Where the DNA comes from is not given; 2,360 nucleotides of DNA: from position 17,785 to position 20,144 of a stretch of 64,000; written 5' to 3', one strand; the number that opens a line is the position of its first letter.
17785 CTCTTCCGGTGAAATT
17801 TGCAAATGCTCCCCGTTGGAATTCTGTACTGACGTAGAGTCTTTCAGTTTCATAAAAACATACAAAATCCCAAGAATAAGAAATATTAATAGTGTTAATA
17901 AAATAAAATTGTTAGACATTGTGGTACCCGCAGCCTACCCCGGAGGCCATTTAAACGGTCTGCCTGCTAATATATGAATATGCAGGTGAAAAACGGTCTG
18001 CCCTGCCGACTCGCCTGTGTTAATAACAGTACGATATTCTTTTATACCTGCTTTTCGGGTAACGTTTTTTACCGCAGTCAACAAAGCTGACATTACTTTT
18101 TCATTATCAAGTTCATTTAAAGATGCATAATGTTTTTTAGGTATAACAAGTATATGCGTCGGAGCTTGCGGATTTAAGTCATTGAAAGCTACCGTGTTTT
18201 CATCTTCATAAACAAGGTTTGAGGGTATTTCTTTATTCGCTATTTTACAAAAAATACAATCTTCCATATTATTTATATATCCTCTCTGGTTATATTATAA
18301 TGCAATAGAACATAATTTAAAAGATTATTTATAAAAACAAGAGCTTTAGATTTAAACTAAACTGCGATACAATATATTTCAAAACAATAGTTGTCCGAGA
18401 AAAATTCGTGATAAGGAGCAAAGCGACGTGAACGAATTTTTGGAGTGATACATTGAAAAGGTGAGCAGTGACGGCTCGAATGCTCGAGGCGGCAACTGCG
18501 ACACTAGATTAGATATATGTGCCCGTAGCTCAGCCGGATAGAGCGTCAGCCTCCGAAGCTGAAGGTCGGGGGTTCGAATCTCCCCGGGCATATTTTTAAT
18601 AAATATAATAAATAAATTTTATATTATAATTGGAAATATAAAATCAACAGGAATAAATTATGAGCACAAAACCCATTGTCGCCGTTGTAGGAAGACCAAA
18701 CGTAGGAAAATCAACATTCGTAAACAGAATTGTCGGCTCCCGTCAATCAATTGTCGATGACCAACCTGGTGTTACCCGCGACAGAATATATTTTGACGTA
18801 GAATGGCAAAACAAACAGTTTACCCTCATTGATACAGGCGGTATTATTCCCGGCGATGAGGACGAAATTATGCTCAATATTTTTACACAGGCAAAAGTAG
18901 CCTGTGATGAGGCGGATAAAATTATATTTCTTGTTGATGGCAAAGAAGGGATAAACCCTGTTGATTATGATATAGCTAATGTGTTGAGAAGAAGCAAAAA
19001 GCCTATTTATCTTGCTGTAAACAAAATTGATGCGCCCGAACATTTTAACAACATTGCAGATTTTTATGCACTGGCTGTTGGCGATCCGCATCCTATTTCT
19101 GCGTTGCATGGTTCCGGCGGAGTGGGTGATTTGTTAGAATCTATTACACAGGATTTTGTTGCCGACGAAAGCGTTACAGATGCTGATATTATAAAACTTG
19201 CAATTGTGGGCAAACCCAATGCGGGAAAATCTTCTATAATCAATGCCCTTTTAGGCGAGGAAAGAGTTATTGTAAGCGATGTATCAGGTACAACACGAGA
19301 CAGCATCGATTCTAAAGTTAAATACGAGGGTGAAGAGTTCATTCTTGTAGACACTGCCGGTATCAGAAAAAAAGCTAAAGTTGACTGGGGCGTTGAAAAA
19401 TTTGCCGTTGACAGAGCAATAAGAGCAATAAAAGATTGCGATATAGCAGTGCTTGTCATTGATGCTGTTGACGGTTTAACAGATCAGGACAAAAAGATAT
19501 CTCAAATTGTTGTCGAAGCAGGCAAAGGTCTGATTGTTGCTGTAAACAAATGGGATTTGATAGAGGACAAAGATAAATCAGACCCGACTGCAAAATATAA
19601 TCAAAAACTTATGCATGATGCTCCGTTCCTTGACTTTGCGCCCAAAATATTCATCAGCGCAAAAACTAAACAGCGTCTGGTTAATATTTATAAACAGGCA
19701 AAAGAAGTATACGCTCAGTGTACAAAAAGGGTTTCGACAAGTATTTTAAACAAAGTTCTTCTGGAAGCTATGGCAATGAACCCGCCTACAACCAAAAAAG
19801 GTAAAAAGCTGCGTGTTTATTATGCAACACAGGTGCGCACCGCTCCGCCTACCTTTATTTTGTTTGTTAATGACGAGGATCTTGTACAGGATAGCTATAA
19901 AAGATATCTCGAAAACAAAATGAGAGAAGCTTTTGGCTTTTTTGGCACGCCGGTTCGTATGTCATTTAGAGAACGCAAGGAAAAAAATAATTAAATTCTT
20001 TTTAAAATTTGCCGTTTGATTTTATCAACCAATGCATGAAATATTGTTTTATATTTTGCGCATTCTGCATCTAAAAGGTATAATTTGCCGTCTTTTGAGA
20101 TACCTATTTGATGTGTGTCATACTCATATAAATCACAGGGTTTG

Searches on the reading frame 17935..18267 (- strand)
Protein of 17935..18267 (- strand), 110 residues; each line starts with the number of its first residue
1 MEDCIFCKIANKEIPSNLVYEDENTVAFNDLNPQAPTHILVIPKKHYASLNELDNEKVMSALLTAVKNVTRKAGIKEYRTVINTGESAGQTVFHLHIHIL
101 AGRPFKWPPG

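Call 15: search_protein_families(library=pfam, proteins=[window:17935-18267:-])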
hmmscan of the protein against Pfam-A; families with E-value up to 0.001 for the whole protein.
window:17935-18267:- (110 aa): 2 families
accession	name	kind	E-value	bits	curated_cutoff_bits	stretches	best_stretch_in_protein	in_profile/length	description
PF01230.28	HIT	-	2.1e-29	102.5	21.5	1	11-104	1-97/98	HIT domain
PF11969.13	DcpS_C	-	2.9e-27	95.8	24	1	4-101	2-101/114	Scavenger mRNA decapping enzyme C-term binding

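Call 59: find_encoding_contigs(protein=window:17935-18267:-, flank=1500, max_places=8)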
Protein window:17935-18267:- (110 aa): 23 contigs read that carry it; 4 places shown.
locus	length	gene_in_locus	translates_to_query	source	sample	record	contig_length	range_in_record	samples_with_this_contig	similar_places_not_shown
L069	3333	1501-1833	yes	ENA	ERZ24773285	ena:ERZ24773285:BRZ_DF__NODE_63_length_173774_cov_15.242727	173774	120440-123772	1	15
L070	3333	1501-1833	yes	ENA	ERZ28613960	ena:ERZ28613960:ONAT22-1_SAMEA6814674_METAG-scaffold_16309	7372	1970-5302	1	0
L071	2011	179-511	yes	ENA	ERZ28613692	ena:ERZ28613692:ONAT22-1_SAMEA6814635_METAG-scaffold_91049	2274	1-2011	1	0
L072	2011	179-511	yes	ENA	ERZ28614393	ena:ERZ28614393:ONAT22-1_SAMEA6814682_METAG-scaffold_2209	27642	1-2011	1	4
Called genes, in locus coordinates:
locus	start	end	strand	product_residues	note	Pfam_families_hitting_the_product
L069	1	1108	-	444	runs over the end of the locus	PF00009:GTP_EFTU (weak), PF01926:MMR_HSR1, PF02421:FeoB_N, PF00009:GTP_EFTU, PF01926:MMR_HSR1, PF02421:FeoB_N, PF04548:AIG1 (weak), PF14714:KH_dom-like, +3 more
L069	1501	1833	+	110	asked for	PF11969:DcpS_C, PF01230:HIT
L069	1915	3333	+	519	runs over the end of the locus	PF12895:ANAPC3 (faint), PF24575:TPR_Slam (faint), PF13429:TPR_15 (weak), PF14559:TPR_19 (weak), PF23914:TPR_CcmH_CycH (weak), PF13414:TPR_11 (weak), PF14559:TPR_19, PF00515:TPR_1 (weak), +18 more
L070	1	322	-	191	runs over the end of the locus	-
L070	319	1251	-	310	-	PF02558:ApbA, PF08546:ApbA_C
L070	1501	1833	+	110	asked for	PF11969:DcpS_C, PF01230:HIT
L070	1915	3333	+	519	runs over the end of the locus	PF12895:ANAPC3 (faint), PF24575:TPR_Slam (faint), PF13429:TPR_15 (weak), PF14559:TPR_19 (weak), PF23914:TPR_CcmH_CycH (weak), PF13414:TPR_11 (weak), PF14559:TPR_19, PF00515:TPR_1 (weak), +18 more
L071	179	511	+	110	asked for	PF11969:DcpS_C, PF01230:HIT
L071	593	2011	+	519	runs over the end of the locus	PF12895:ANAPC3 (faint), PF24575:TPR_Slam (faint), PF13429:TPR_15 (weak), PF14559:TPR_19 (weak), PF23914:TPR_CcmH_CycH (weak), PF13414:TPR_11 (weak), PF14559:TPR_19, PF00515:TPR_1 (weak), +18 more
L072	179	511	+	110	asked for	PF11969:DcpS_C, PF01230:HIT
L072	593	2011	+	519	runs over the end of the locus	PF12895:ANAPC3 (faint), PF24575:TPR_Slam (faint), PF13429:TPR_15 (weak), PF14559:TPR_19 (weak), PF23914:TPR_CcmH_CycH (weak), PF13414:TPR_11 (weak), PF14559:TPR_19, PF00515:TPR_1 (weak), +18 more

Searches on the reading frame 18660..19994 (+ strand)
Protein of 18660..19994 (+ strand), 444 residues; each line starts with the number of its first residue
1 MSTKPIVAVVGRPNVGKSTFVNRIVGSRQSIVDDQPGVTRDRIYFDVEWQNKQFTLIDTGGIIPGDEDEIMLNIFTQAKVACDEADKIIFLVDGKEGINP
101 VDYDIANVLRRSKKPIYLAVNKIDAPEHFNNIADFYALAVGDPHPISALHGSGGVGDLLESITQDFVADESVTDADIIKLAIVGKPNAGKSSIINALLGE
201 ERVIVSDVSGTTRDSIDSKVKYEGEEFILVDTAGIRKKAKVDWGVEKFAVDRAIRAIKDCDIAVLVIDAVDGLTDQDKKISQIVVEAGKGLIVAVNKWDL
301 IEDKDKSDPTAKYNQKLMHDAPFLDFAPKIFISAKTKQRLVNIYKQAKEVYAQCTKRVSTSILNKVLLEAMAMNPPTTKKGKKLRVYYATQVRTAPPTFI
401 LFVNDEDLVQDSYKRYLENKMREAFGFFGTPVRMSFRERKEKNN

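Call 15: search_protein_families(library=pfam, proteins=[window:18660-19994:+])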
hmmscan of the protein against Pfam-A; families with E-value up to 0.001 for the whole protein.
window:18660-19994:+ (444 aa): 17 families
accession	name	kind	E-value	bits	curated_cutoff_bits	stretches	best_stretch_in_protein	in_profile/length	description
PF01926.29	MMR_HSR1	-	9.7e-62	206.5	21.9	2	7-122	2-113/113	50S ribosome-binding GTPase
PF14714.11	KH_dom-like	-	1.5e-34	118.5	27.3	1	357-437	1-81/81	KH-domain-like of EngA bacterial GTPase enzymes, C-terminal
PF00009.33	GTP_EFTU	-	2.2e-26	93.1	26.5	2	177-345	3-180/188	Elongation factor Tu GTP binding domain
PF02421.24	FeoB_N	-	2.7e-25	89.2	27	2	179-310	2-127/156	Ferrous iron transport protein B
PF00350.29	Dynamin_N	-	1.6e-14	54.7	27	1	180-213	1-33/168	Dynamin family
PF04548.22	AIG1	-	2.3e-13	50.4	27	2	180-284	3-107/212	AIG1 family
PF03193.22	RsgA_GTPase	-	4.8e-07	30.2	30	0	181-236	110-169/174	RsgA GTPase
PF09439.16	SRPRB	-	3.2e-05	23.8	25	0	3-94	2-82/178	Signal recognition particle receptor beta subunit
PF08477.19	Roc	-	4.4e-05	24.1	27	0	7-61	2-65/119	Ras of Complex, Roc, domain of DAPkinase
PF13479.12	AAA_24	-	4.6e-05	23.8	27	0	179-275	4-78/195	AAA domain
PF05621.17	TniB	-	6.4e-05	22.9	22.4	0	177-274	35-132/189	Bacterial TniB protein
PF13401.12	AAA_22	-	7.5e-05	23.5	27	0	3-29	4-30/130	AAA domain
PF00005.33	ABC_tran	-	8.6e-05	23.6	25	0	180-208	14-42/137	ABC transporter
PF00071.28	Ras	-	0.00041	20.4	21.6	0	179-325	1-140/162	Ras family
PF19263.5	DUF5906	-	0.00071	20.6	27.6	0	10-59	2-54/114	Family of unknown function (DUF5906)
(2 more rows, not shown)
